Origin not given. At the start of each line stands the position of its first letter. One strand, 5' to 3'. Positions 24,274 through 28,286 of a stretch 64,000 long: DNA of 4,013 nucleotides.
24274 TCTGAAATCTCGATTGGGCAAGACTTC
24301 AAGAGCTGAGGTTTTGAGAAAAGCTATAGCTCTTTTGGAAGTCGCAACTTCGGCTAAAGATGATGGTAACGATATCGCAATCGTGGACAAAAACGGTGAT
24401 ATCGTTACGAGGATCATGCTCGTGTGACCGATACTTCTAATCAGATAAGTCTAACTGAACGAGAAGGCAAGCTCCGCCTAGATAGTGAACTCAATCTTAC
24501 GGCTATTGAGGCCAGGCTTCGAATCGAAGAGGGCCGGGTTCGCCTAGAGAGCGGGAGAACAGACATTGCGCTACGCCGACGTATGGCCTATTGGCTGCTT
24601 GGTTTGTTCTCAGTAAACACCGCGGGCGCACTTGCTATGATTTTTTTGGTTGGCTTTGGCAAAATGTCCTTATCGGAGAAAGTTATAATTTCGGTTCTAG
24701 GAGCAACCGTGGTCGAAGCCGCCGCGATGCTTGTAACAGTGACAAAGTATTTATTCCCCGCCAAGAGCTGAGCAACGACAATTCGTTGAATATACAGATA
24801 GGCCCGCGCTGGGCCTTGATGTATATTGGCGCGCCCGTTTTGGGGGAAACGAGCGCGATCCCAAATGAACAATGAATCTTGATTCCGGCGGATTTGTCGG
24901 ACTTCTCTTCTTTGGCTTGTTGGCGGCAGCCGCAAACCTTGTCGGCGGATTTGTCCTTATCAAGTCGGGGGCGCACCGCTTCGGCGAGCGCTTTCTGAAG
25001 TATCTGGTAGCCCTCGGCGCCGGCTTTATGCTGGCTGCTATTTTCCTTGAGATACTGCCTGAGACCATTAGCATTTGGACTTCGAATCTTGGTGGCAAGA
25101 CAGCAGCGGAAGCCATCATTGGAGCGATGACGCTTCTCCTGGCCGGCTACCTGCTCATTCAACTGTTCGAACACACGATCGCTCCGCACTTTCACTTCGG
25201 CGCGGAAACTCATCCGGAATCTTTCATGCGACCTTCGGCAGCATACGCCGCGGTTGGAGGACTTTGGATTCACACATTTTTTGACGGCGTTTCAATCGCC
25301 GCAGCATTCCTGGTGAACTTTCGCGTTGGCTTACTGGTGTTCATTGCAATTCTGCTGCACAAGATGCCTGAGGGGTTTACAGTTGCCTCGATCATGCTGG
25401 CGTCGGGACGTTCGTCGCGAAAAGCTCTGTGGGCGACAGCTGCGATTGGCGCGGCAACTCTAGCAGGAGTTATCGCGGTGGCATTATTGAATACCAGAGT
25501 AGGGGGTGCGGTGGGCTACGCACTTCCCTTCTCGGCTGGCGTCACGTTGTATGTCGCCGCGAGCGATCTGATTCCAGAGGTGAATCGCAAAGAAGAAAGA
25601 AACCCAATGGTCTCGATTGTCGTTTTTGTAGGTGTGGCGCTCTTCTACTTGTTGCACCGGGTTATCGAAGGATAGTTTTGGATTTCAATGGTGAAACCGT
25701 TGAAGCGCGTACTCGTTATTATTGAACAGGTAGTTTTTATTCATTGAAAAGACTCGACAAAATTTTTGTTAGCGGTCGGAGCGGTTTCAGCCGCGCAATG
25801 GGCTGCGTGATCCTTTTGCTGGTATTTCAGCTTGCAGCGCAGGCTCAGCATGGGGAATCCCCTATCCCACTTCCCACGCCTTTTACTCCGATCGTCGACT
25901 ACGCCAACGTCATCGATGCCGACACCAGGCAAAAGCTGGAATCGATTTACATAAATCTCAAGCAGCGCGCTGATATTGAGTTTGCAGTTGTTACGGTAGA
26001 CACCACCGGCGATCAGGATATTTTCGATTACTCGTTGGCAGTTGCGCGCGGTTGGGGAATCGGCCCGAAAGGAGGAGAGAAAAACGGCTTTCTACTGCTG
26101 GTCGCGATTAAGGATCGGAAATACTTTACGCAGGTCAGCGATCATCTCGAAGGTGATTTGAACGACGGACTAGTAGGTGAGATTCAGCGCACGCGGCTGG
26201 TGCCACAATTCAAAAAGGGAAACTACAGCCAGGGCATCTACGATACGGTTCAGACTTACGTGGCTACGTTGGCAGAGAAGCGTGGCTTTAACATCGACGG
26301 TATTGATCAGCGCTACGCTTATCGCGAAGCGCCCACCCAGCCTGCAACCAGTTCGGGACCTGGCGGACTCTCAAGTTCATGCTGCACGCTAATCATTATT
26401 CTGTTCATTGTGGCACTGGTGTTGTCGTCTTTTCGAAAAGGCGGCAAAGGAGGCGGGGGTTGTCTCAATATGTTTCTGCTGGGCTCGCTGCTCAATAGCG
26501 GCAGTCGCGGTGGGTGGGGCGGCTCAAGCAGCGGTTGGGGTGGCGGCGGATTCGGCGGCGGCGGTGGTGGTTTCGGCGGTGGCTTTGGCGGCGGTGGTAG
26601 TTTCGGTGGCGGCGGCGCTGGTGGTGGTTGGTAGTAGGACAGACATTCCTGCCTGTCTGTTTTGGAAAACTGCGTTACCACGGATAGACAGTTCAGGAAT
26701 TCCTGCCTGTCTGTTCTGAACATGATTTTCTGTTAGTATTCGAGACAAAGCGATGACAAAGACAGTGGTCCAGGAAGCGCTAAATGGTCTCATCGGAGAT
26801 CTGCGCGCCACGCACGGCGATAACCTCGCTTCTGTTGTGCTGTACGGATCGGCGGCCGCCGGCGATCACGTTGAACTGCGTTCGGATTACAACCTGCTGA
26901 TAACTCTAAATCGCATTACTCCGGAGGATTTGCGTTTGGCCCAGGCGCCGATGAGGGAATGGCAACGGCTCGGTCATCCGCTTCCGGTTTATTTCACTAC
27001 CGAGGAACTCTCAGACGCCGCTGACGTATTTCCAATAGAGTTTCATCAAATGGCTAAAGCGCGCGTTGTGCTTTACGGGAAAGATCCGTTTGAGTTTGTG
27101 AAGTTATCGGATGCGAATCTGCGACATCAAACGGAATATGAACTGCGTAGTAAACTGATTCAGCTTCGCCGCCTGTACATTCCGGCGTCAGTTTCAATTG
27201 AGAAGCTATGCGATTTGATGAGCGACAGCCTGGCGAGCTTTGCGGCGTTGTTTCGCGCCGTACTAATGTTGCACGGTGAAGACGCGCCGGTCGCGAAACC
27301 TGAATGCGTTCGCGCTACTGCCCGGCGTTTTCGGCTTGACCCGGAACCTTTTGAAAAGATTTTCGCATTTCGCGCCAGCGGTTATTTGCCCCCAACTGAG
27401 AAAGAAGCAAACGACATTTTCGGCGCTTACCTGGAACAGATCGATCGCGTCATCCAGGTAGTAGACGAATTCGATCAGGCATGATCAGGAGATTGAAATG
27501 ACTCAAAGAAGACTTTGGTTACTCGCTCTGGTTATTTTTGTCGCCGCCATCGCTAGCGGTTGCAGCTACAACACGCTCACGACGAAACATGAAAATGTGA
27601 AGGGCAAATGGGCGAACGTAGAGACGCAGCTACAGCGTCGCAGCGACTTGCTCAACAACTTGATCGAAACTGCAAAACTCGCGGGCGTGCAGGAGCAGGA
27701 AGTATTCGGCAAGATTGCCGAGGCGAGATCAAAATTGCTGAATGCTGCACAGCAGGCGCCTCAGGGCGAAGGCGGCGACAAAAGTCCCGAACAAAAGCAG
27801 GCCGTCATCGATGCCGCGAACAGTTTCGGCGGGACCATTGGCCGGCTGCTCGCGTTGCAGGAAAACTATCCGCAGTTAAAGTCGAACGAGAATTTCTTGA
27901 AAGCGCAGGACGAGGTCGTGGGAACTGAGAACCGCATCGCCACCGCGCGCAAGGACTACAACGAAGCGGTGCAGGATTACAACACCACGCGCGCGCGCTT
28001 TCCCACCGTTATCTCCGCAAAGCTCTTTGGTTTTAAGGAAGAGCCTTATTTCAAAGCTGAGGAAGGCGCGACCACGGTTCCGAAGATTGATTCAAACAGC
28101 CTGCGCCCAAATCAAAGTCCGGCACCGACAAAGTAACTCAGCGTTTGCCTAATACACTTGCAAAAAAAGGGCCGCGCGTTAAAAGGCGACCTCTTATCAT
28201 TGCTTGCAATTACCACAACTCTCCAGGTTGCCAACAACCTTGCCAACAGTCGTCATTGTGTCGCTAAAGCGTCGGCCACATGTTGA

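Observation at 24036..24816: Low-GC two-gene module: ribbon-helix-helix protein plus an unclassified small 2-TM protein (candidate TA-like or abortive-infection-like system)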

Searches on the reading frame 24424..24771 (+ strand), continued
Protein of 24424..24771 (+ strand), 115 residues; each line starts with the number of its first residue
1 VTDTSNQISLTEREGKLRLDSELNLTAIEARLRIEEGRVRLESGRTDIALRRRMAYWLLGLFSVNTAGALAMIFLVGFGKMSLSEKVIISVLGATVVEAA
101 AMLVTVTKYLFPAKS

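Call 101: search_dna_similar(query=P0070, collection=phages, mode=protein, max_evalue=10, max_rows=20)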
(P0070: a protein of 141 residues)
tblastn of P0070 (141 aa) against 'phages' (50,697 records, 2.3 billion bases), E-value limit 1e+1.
No match.

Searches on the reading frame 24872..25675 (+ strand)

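Call 3: search_protein_families(library=pfam, proteins=[window:24872-25675:+], max_evalue=1)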
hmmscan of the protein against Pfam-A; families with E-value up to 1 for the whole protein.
window:24872-25675:+ (267 aa): 1 family
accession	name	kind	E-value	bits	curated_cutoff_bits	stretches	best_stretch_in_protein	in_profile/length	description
PF02535.28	Zip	-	6.6e-27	95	35.1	2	123-261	177-322/323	ZIP Zinc transporter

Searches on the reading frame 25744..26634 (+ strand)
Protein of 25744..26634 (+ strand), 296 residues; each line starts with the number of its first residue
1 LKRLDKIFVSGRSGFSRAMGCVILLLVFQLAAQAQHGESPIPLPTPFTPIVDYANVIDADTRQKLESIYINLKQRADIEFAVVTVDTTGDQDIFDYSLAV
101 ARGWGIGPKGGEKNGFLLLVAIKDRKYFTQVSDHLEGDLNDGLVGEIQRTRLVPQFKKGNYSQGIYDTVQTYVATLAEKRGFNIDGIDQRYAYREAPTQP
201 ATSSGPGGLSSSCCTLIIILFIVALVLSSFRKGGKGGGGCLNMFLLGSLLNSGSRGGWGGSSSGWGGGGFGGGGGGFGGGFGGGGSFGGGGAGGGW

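Call 3: search_protein_families(library=pfam, proteins=[window:25744-26634:+], max_evalue=1)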
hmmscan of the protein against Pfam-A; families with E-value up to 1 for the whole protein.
window:25744-26634:+ (296 aa): 2 families
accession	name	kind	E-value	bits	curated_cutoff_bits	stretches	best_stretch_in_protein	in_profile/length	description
PF04536.20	TPM_phosphatase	-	6e-32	110.7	22.1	1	50-172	1-122/125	TPM domain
PF12669.12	FeoB_associated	-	0.034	14.8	27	1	216-240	6-33/44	FeoB-associated Cys-rich membrane protein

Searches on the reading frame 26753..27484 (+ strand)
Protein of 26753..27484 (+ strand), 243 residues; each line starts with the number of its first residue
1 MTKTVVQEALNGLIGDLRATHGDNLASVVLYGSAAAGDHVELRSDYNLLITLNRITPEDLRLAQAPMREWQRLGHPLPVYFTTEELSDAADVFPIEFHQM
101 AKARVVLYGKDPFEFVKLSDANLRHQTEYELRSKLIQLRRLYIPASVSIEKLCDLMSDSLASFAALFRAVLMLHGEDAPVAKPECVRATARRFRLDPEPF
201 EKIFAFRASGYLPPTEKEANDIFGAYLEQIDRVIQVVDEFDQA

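Call 3: search_protein_families(library=pfam, proteins=[window:26753-27484:+], max_evalue=1)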
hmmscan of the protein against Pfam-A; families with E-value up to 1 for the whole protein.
window:26753-27484:+ (243 aa): 2 families
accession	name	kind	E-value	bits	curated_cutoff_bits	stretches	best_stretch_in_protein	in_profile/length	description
PF01909.29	NTP_transf_2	-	0.0012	19.6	21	1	22-83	13-73/93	Nucleotidyltransferase domain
PF18765.7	Polbeta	-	0.044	14.4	26.9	1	23-59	11-47/93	Polymerase beta, Nucleotidyltransferase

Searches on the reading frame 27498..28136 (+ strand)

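Call 3: search_protein_families(library=pfam, proteins=[window:27498-28136:+], max_evalue=1)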
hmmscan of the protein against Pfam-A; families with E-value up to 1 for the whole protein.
window:27498-28136:+ (212 aa): 6 families
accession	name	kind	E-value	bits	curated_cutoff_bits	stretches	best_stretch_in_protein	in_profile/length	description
PF04011.17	LemA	-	3.8e-48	163.5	26.2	1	37-198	1-148/149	LemA family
PF11356.14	T2SSC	-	0.016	15.5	27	1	7-89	1-75/141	Type II secretion system protein C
PF07767.16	Nop53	-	0.032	14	24.9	1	15-86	183-255/399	Nop53 (60S ribosomal biogenesis)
PF07104.16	DUF1366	-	0.065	13.4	23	0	24-66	71-113/117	Protein of unknown function (DUF1366)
PF24465.1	Tri-helical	-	0.093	13.6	27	1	21-59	22-60/85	Tri-helical domain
PF07544.18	Med9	-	0.13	12.8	26.9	0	59-106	13-61/80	RNA polymerase II transcription mediator complex subunit 9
